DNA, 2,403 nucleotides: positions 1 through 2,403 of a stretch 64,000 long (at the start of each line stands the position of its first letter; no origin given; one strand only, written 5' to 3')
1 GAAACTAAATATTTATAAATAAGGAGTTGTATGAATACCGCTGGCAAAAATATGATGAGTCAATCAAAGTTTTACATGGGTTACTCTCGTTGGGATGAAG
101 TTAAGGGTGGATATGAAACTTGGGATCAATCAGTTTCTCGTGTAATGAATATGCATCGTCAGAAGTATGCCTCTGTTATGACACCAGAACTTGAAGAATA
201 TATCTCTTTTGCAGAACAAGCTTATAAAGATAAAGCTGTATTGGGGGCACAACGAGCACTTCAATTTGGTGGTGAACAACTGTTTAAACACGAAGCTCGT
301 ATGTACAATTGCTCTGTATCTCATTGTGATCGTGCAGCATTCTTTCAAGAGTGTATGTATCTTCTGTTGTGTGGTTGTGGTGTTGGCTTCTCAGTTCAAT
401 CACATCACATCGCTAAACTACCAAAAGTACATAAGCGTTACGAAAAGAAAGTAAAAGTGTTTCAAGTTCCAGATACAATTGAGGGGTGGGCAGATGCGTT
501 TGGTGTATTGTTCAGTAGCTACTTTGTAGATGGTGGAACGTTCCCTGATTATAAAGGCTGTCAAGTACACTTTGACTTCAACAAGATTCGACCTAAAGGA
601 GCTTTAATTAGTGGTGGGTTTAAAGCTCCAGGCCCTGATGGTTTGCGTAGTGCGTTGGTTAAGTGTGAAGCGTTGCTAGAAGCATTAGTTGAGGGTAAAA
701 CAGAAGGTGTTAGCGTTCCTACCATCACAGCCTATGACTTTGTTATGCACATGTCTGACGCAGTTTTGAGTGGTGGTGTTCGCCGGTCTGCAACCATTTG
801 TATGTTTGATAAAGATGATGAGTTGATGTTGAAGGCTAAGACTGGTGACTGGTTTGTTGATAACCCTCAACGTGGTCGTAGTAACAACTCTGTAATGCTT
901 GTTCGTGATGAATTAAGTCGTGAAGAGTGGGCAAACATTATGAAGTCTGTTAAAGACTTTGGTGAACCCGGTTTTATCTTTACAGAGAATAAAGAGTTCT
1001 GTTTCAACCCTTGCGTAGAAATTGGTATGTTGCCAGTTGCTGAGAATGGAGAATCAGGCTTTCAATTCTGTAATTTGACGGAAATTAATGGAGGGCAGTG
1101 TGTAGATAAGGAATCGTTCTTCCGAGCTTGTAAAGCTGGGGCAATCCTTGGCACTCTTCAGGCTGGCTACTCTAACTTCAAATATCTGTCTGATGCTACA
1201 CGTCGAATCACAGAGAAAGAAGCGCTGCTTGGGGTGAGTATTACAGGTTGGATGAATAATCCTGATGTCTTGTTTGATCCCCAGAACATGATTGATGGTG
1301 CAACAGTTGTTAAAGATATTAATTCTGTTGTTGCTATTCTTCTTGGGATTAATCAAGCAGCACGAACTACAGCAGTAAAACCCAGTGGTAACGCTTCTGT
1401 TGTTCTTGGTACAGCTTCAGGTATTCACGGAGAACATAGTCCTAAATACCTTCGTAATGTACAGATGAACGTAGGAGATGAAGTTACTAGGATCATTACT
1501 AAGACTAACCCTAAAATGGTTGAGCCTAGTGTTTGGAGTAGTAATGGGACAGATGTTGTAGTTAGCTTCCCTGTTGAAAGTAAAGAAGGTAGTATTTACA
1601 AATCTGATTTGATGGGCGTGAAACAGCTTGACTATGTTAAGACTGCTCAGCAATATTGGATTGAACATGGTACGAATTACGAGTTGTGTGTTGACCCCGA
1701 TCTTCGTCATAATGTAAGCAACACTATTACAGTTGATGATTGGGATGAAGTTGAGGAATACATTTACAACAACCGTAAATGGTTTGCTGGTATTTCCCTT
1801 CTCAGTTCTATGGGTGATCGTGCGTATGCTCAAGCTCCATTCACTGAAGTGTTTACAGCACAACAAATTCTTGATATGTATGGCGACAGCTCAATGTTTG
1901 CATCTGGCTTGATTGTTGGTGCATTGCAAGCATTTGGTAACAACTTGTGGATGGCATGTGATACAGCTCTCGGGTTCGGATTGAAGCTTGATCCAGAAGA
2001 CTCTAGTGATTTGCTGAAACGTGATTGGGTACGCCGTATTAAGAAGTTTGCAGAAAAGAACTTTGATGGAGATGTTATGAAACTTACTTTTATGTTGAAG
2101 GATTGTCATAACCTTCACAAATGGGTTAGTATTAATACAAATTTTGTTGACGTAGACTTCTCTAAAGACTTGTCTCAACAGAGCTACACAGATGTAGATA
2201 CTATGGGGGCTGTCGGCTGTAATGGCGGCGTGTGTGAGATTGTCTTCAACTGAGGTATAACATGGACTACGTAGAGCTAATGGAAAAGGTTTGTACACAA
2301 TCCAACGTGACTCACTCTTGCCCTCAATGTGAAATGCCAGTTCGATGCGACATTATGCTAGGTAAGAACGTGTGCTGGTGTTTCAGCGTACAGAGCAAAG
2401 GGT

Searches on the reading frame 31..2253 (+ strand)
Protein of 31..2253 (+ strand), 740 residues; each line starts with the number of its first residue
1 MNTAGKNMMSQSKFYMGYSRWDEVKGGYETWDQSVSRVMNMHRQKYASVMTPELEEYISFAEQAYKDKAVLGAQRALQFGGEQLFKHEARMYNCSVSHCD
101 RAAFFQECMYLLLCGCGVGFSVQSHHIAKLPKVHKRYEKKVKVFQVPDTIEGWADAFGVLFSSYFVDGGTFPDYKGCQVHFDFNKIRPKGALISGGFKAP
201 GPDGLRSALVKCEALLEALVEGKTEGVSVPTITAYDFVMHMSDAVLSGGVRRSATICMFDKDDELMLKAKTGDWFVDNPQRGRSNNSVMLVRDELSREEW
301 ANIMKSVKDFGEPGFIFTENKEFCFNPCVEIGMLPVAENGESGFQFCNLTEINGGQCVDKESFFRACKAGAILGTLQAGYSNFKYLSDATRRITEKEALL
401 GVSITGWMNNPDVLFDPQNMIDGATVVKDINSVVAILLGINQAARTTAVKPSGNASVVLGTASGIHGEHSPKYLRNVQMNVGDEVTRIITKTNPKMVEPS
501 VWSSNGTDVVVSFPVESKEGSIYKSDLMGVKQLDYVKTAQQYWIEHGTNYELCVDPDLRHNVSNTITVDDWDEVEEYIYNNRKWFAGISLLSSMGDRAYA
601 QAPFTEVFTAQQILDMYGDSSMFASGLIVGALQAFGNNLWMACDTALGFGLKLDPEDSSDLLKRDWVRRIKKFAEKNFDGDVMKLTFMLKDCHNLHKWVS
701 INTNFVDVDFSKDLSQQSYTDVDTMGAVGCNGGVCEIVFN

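Call 79: search_protein_families(library=pfam, proteins=[window:31-2253:+], max_evalue=0.001)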
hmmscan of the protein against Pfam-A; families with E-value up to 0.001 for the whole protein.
window:31-2253:+ (740 aa): 1 family
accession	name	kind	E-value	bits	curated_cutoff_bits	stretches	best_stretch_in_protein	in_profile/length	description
PF21995.1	RNR-II_ins_dom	-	7.8e-06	26.5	27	1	138-210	31-101/107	B12-dependent ribonucleotide reductase, insertion domain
